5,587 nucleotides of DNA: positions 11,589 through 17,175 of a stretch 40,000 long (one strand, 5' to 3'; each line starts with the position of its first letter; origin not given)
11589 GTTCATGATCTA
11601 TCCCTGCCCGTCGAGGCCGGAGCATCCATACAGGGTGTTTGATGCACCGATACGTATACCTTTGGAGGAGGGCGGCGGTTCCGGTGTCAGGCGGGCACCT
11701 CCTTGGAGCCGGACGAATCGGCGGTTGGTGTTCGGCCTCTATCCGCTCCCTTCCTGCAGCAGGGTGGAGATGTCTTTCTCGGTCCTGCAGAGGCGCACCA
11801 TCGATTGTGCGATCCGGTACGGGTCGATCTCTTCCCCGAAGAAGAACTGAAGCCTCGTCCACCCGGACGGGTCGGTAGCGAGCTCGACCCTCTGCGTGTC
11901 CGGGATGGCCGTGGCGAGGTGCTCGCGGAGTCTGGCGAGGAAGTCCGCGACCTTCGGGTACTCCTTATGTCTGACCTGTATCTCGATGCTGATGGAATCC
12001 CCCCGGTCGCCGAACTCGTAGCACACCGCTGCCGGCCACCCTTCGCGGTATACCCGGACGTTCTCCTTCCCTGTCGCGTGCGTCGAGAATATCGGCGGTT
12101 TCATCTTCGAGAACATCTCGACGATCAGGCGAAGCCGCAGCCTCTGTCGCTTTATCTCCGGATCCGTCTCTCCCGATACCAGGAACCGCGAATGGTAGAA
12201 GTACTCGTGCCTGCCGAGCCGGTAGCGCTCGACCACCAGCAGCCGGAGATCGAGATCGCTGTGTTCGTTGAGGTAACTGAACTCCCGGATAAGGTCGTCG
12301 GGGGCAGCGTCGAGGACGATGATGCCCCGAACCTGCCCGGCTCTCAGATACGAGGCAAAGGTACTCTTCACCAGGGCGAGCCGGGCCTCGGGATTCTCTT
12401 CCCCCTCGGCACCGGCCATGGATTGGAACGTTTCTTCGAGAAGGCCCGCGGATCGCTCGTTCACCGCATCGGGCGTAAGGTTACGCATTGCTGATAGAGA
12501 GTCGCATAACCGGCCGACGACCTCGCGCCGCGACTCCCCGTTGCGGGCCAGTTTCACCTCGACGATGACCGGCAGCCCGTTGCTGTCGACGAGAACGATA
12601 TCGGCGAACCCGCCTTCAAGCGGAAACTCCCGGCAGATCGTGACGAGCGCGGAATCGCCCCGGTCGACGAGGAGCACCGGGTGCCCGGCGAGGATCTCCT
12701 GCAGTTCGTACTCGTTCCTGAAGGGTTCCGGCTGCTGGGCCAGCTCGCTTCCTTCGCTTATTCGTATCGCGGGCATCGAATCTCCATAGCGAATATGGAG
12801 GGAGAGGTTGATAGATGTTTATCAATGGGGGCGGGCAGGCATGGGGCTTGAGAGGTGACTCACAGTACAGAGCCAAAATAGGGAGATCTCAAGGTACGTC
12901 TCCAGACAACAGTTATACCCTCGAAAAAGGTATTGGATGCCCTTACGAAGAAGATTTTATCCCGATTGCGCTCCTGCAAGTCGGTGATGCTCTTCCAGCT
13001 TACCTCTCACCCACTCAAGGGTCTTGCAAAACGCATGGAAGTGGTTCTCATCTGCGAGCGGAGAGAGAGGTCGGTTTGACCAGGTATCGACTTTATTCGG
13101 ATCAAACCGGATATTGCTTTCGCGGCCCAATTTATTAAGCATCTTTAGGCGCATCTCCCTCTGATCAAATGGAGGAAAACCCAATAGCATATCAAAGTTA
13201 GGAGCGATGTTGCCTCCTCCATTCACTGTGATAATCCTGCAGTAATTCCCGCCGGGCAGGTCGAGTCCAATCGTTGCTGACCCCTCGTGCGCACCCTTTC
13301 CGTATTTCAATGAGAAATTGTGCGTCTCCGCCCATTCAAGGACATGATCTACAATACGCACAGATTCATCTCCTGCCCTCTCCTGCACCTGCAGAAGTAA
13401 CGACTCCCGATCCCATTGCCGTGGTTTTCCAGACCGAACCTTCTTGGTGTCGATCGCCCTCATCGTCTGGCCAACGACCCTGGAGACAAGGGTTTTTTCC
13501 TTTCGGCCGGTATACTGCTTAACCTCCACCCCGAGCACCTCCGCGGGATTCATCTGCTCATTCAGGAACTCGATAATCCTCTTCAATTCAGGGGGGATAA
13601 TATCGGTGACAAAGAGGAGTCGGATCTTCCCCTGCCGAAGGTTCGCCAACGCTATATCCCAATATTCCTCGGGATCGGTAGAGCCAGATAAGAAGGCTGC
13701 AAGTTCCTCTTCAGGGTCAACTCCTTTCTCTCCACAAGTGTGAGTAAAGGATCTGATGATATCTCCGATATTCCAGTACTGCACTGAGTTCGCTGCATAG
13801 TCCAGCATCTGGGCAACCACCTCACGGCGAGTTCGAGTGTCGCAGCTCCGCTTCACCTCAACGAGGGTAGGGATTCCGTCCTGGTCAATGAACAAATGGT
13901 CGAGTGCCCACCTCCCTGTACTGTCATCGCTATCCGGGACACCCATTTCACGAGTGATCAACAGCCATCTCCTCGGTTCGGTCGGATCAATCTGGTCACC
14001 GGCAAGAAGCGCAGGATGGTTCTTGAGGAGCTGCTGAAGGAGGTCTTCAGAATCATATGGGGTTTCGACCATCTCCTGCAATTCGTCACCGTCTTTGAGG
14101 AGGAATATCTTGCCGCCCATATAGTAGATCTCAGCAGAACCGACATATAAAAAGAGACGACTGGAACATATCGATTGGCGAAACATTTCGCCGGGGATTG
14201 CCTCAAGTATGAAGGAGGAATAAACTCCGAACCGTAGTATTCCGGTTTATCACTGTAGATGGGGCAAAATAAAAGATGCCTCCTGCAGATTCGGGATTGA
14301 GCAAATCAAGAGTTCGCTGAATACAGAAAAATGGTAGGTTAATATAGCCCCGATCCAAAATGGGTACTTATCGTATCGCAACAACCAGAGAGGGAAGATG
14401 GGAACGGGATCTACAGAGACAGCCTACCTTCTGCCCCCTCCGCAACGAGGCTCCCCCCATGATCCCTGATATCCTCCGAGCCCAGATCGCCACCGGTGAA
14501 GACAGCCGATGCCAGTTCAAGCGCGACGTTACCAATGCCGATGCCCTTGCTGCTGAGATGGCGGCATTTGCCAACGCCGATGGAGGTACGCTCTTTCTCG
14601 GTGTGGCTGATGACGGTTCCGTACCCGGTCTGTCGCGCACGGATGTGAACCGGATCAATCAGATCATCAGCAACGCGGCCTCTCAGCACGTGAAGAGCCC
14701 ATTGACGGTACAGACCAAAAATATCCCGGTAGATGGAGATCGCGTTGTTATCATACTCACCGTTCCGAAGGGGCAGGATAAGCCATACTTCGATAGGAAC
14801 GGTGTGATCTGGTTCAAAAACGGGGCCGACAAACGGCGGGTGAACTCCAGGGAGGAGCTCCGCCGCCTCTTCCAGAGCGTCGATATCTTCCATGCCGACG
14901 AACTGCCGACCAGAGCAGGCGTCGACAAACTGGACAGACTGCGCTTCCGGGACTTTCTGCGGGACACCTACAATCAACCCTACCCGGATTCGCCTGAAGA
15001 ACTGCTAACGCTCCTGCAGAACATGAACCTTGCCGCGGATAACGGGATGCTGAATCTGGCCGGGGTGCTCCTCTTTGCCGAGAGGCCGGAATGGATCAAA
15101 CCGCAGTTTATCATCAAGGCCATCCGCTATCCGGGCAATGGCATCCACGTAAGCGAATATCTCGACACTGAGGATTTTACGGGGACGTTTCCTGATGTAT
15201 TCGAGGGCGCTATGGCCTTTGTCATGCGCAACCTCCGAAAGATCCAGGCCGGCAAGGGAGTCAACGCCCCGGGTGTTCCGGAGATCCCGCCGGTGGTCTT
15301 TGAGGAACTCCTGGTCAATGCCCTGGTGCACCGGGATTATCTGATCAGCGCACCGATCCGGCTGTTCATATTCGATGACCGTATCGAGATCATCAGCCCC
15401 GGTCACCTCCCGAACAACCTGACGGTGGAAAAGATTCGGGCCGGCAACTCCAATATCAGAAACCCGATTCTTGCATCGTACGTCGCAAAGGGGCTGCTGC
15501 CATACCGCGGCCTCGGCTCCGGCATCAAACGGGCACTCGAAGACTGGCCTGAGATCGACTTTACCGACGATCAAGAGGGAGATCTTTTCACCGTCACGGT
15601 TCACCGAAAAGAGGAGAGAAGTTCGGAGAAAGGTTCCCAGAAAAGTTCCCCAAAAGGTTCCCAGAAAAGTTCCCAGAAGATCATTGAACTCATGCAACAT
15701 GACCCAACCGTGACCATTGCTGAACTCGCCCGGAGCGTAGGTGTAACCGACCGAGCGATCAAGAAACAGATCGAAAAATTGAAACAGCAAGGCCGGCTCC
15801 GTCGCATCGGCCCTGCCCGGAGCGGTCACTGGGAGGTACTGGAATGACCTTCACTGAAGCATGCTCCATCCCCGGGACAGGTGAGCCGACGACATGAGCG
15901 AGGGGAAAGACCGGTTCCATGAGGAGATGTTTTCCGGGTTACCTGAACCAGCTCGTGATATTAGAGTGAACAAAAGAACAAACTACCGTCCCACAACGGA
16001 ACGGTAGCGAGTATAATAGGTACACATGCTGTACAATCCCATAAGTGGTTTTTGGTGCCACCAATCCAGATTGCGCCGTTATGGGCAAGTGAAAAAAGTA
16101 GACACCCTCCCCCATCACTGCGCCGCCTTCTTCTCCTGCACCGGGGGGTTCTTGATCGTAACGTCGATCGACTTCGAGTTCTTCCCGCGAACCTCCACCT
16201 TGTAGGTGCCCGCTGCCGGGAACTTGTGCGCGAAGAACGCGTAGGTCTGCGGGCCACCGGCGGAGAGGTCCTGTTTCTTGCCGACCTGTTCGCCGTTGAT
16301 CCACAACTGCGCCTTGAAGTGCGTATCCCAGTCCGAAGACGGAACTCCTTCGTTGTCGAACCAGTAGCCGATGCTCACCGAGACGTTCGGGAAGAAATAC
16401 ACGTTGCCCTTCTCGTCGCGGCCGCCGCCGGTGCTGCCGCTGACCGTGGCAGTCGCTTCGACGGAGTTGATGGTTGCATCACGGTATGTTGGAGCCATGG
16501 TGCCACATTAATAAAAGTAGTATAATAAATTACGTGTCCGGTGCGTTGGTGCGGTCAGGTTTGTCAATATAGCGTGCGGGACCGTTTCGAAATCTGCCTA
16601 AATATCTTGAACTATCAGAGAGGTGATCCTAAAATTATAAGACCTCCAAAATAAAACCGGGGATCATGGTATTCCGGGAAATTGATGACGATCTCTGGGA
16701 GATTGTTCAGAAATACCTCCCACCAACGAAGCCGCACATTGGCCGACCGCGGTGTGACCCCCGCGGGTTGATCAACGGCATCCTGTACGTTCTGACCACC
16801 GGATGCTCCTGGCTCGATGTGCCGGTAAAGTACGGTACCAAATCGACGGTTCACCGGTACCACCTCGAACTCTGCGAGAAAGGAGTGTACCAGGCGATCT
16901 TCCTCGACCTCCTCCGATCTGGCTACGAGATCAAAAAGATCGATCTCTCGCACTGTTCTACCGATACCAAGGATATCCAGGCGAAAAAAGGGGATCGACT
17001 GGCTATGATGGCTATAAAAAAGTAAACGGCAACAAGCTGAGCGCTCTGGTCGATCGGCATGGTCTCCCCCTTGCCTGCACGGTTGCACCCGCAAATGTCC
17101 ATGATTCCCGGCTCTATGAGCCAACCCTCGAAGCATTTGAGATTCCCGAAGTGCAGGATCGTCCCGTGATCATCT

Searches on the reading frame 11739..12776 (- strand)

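Call 13: search_protein_families(library=pfam, proteins=[window:11739-12776:-], max_evalue=0.001)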
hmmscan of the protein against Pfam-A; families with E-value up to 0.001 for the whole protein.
window:11739-12776:- (345 aa): 1 family
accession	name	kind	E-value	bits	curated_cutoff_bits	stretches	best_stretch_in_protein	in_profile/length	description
PF01939.22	NucS_C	-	0.00064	20.1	24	0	22-82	2-58/124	Endonuclease NucS C-terminal domain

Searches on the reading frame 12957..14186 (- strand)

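Call 13: search_protein_families(library=pfam, proteins=[window:12957-14186:-], max_evalue=0.001)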
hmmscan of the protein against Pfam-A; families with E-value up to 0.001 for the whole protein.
window:12957-14186:- (409 aa): 1 family
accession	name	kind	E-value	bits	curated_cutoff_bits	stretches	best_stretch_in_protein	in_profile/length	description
PF09846.14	OapB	-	0.00083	19.7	27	0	178-241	12-74/104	Origin-associated protein OapB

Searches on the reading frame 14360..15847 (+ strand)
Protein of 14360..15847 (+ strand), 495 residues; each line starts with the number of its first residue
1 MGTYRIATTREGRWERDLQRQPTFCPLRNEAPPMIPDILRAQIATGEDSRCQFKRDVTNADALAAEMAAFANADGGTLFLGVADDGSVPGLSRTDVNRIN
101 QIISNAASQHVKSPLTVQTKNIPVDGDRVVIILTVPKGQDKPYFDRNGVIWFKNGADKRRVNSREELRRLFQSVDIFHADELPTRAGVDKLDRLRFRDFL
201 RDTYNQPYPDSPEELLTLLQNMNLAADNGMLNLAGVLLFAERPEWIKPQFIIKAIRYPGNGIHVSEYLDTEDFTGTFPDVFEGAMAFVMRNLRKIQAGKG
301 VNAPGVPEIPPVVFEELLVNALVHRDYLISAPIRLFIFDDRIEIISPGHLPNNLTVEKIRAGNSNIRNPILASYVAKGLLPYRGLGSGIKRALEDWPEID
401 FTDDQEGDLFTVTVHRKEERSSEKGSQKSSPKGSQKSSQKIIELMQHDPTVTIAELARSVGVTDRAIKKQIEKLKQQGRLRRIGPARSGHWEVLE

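Call 13: search_protein_families(library=pfam, proteins=[window:14360-15847:+], max_evalue=0.001)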
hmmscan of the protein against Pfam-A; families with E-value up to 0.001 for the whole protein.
window:14360-15847:+ (495 aa): 6 families
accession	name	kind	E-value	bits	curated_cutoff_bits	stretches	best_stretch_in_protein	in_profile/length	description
PF04326.19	SLFN_AlbA_2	-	3.4e-21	76.4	25.3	1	47-161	1-117/118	Schlafen, AlbA_2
PF13749.12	HATPase_c_4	-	1.5e-13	51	26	1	331-395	2-67/89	Putative ATP-dependent DNA helicase recG C-terminal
PF08279.18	HTH_11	-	2.7e-07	30.8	25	1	439-478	4-43/55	HTH domain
PF13412.12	HTH_24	-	2.8e-07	30.4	21.9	1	438-479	5-46/48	Winged helix-turn-helix DNA-binding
PF13404.12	HTH_AsnC-type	-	4.8e-06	26.7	27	1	439-475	6-42/42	AsnC-type helix-turn-helix domain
PF13338.12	AbiEi_4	-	0.00039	20.9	25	0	443-485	5-43/49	Transcriptional regulator, AbiEi antitoxin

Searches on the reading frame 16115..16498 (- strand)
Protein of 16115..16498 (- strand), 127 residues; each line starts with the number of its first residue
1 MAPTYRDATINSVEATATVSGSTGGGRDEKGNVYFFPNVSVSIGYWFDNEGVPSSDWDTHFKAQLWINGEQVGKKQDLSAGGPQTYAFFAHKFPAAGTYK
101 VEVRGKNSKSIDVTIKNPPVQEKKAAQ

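Call 13: search_protein_families(library=pfam, proteins=[window:16115-16498:-], max_evalue=0.001)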
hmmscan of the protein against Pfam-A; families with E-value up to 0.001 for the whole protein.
window:16115-16498:- (127 aa): 1 family
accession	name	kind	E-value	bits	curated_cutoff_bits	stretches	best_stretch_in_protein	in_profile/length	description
PF00801.26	PKD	-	0.00073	19.9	23.5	0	77-110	35-70/80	PKD domain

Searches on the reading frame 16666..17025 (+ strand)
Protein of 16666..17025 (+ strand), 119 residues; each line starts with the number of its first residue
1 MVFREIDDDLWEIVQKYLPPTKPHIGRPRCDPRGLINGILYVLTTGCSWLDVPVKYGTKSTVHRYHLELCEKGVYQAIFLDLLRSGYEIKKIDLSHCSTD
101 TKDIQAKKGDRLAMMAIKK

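Call 13: search_protein_families(library=pfam, proteins=[window:16666-17025:+], max_evalue=0.001)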
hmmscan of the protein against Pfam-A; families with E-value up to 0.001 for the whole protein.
window:16666-17025:+ (119 aa): 1 family
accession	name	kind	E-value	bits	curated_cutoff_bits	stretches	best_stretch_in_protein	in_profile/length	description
PF13340.11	DUF4096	-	9.9e-21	74.2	34.3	1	6-79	1-76/76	Putative transposase of IS4/5 family (DUF4096)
